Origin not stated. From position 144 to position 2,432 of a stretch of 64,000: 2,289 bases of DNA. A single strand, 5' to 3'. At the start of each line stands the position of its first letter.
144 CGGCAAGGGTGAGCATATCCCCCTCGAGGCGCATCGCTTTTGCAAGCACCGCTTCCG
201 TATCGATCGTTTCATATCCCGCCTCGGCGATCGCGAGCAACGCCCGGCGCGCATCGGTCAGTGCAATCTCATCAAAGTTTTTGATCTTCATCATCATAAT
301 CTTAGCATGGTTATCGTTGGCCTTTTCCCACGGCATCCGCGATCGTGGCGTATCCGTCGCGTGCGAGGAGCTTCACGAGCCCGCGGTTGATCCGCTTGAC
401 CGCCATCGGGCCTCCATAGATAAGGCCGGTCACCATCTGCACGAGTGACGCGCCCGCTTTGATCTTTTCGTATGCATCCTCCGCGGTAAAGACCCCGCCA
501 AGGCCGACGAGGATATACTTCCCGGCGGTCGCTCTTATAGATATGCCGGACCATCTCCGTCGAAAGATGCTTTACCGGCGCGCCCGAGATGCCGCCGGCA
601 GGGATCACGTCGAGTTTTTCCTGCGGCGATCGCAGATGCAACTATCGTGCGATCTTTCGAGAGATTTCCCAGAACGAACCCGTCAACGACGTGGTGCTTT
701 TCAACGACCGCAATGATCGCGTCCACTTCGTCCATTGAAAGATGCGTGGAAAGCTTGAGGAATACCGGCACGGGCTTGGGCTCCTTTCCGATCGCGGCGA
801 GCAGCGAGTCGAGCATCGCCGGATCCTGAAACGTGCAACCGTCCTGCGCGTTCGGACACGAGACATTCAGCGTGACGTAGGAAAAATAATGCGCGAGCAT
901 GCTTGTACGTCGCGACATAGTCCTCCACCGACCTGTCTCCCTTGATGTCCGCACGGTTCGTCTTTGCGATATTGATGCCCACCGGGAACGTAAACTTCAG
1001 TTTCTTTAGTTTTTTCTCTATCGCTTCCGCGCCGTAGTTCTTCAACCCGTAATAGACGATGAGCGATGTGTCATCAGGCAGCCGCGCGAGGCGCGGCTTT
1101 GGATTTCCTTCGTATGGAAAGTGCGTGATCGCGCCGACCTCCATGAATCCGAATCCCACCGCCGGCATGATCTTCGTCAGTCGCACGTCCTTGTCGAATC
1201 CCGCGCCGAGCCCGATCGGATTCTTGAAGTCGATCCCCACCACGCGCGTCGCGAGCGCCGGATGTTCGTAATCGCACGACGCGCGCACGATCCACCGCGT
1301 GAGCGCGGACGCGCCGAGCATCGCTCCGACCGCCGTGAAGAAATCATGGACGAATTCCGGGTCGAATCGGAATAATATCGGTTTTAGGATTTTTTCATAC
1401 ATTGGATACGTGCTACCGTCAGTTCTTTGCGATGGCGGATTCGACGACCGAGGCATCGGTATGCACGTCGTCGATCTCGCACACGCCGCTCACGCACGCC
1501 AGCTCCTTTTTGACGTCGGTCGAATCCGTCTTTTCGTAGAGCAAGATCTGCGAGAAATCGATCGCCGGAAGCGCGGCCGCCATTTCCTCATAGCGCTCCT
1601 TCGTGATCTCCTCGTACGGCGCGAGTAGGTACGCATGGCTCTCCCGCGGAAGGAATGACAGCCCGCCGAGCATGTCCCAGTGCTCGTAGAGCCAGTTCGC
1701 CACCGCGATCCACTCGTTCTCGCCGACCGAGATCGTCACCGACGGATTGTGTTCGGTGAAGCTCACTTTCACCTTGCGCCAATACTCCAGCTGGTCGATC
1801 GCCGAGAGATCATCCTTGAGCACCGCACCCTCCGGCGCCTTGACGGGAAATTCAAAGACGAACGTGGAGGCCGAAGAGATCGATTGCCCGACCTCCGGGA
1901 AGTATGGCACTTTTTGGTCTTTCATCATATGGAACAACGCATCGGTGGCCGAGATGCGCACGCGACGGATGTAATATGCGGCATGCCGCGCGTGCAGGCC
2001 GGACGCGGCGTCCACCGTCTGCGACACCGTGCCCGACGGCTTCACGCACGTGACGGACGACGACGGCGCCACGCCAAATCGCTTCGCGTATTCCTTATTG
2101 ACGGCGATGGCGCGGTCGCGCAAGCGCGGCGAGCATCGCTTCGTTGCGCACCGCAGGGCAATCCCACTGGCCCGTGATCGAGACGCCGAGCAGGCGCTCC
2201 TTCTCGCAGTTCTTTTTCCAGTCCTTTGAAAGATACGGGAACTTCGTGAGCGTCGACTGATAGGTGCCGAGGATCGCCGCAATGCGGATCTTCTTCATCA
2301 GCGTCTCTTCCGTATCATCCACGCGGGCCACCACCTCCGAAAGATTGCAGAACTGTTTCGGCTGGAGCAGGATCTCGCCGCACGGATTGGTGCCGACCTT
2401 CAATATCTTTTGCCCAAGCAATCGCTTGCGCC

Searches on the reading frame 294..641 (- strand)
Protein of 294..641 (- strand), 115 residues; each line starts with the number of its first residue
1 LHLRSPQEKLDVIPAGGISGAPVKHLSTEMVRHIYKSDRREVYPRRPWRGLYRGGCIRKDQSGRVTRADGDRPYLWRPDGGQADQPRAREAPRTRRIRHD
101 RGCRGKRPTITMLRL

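Call 5: search_protein_families(library=pfam, proteins=[window:294-641:-], max_evalue=0.01)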
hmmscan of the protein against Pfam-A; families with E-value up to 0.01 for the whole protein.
window:294-641:- (115 aa): 1 family
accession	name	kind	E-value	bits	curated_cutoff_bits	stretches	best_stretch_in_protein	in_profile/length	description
PF01180.27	DHO_dh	-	0.00099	18.8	27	1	14-39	213-238/291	Dihydroorotate dehydrogenase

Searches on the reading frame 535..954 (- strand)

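Call 5: search_protein_families(library=pfam, proteins=[window:535-954:-], max_evalue=0.01)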
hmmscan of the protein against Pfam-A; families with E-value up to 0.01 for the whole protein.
window:535-954:- (139 aa): 1 family
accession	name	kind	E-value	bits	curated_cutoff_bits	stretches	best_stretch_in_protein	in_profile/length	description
PF01180.27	DHO_dh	-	1.6e-09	37.9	27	1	20-105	116-201/291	Dihydroorotate dehydrogenase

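Call 48: search_protein_families(library=ncbifam, proteins=[P0243], max_evalue=0.00001)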
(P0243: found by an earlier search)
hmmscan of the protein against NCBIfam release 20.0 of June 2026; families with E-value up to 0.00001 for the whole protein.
P0243 (766 aa): 11 families
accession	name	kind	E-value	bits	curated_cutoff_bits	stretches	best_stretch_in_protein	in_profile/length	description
TIGR02505.1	RTPR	equivalog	2.7e-88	296.9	340.05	2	251-749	169-723/724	ribonucleoside-triphosphate reductase, adenosylcobalamin-dependent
NF005010.0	PRK06406.1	subfamily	1.3e-22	79.9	1125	1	8-107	5-105/771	vitamin B12-dependent ribonucleotide reductase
NF006207.0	PRK08332.1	equivalog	1.6e-22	78.7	2400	1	9-121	5-115/1684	vitamin B12-dependent ribonucleotide reductase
NF005497.0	PRK07111.1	equivalog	1.3e-20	73.4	764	1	8-115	3-109/746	anaerobic ribonucleoside triphosphate reductase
NF006126.0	PRK08270.1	equivalog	2.5e-17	62.4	548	1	8-110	3-101/684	ribonucleoside triphosphate reductase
NF005544.0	PRK07207.1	equivalog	1.1e-16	59.8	965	1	8-106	34-139/965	ribonucleoside-diphosphate reductase subunit alpha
NF009028.0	PRK12364.1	equivalog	1.8e-15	56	1377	1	9-112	2-106/842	ribonucleoside-diphosphate reductase subunit alpha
NF006732.0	PRK09263.1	equivalog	3e-15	55.7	657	1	9-119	4-110/712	anaerobic ribonucleoside-triphosphate reductase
NF009029.0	PRK12365.1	equivalog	5.5e-14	51.1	1350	1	9-119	10-129/1046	ribonucleoside-diphosphate reductase subunit alpha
TIGR02504.1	NrdJ_Z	equivalog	2.3e-12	46.3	399.95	1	234-463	61-298/606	adenosylcobalamin-dependent ribonucleoside-diphosphate reductase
NF006417.0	PRK08665.1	equivalog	1.8e-06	26.5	961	0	284-463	126-296/759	vitamin B12-dependent ribonucleotide reductase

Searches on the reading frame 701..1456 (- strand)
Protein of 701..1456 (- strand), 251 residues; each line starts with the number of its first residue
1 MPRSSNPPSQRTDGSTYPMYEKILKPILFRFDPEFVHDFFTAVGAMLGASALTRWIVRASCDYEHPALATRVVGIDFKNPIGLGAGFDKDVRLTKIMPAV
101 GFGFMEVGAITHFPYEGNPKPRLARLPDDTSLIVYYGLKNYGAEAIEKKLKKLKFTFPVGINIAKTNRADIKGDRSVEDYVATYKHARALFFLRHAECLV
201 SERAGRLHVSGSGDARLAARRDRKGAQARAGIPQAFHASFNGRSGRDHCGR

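Call 5: search_protein_families(library=pfam, proteins=[window:701-1456:-], max_evalue=0.01)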
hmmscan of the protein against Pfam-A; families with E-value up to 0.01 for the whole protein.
window:701-1456:- (251 aa): 1 family
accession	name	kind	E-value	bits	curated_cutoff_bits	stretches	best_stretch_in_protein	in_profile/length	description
PF01180.27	DHO_dh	-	1.7e-22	80.4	27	1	68-186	2-115/291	Dihydroorotate dehydrogenase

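Call 31: find_encoding_contigs(protein=window:701-1402:-, flank=10000, max_places=4)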
Protein window:701-1402:- (233 aa): no gene with exactly this product is on record in the collection.

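Call 48: search_protein_families(library=ncbifam, proteins=[P0243], max_evalue=0.00001)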
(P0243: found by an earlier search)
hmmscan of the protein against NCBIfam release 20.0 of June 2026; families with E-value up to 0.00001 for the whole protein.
P0243 (766 aa): 11 families
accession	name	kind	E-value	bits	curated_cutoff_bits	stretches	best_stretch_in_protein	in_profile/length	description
TIGR02505.1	RTPR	equivalog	2.7e-88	296.9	340.05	2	251-749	169-723/724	ribonucleoside-triphosphate reductase, adenosylcobalamin-dependent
NF005010.0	PRK06406.1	subfamily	1.3e-22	79.9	1125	1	8-107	5-105/771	vitamin B12-dependent ribonucleotide reductase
NF006207.0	PRK08332.1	equivalog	1.6e-22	78.7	2400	1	9-121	5-115/1684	vitamin B12-dependent ribonucleotide reductase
NF005497.0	PRK07111.1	equivalog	1.3e-20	73.4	764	1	8-115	3-109/746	anaerobic ribonucleoside triphosphate reductase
NF006126.0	PRK08270.1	equivalog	2.5e-17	62.4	548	1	8-110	3-101/684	ribonucleoside triphosphate reductase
NF005544.0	PRK07207.1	equivalog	1.1e-16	59.8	965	1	8-106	34-139/965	ribonucleoside-diphosphate reductase subunit alpha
NF009028.0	PRK12364.1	equivalog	1.8e-15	56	1377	1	9-112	2-106/842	ribonucleoside-diphosphate reductase subunit alpha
NF006732.0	PRK09263.1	equivalog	3e-15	55.7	657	1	9-119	4-110/712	anaerobic ribonucleoside-triphosphate reductase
NF009029.0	PRK12365.1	equivalog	5.5e-14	51.1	1350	1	9-119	10-129/1046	ribonucleoside-diphosphate reductase subunit alpha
TIGR02504.1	NrdJ_Z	equivalog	2.3e-12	46.3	399.95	1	234-463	61-298/606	adenosylcobalamin-dependent ribonucleoside-diphosphate reductase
NF006417.0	PRK08665.1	equivalog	1.8e-06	26.5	961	0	284-463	126-296/759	vitamin B12-dependent ribonucleotide reductase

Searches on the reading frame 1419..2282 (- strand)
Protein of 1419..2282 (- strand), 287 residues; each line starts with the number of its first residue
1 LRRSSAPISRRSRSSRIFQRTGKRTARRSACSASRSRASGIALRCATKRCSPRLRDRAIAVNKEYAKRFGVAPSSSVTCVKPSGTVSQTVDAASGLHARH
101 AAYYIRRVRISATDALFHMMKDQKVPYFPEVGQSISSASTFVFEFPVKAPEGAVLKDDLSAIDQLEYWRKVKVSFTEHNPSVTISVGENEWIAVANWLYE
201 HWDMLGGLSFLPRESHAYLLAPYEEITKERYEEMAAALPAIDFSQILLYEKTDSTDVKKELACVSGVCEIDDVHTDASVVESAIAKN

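Call 5: search_protein_families(library=pfam, proteins=[window:1419-2282:-], max_evalue=0.01)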
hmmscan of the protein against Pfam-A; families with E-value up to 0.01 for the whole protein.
window:1419-2282:- (287 aa): 0 families

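Call 48: search_protein_families(library=ncbifam, proteins=[P0243], max_evalue=0.00001)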
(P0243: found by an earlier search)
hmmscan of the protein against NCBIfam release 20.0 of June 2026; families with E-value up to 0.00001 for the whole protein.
P0243 (766 aa): 11 families
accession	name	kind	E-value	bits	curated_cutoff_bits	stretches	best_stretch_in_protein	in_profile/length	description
TIGR02505.1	RTPR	equivalog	2.7e-88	296.9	340.05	2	251-749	169-723/724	ribonucleoside-triphosphate reductase, adenosylcobalamin-dependent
NF005010.0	PRK06406.1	subfamily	1.3e-22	79.9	1125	1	8-107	5-105/771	vitamin B12-dependent ribonucleotide reductase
NF006207.0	PRK08332.1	equivalog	1.6e-22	78.7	2400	1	9-121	5-115/1684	vitamin B12-dependent ribonucleotide reductase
NF005497.0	PRK07111.1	equivalog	1.3e-20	73.4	764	1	8-115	3-109/746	anaerobic ribonucleoside triphosphate reductase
NF006126.0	PRK08270.1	equivalog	2.5e-17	62.4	548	1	8-110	3-101/684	ribonucleoside triphosphate reductase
NF005544.0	PRK07207.1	equivalog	1.1e-16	59.8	965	1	8-106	34-139/965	ribonucleoside-diphosphate reductase subunit alpha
NF009028.0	PRK12364.1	equivalog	1.8e-15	56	1377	1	9-112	2-106/842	ribonucleoside-diphosphate reductase subunit alpha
NF006732.0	PRK09263.1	equivalog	3e-15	55.7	657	1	9-119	4-110/712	anaerobic ribonucleoside-triphosphate reductase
NF009029.0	PRK12365.1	equivalog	5.5e-14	51.1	1350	1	9-119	10-129/1046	ribonucleoside-diphosphate reductase subunit alpha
TIGR02504.1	NrdJ_Z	equivalog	2.3e-12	46.3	399.95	1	234-463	61-298/606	adenosylcobalamin-dependent ribonucleoside-diphosphate reductase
NF006417.0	PRK08665.1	equivalog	1.8e-06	26.5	961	0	284-463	126-296/759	vitamin B12-dependent ribonucleotide reductase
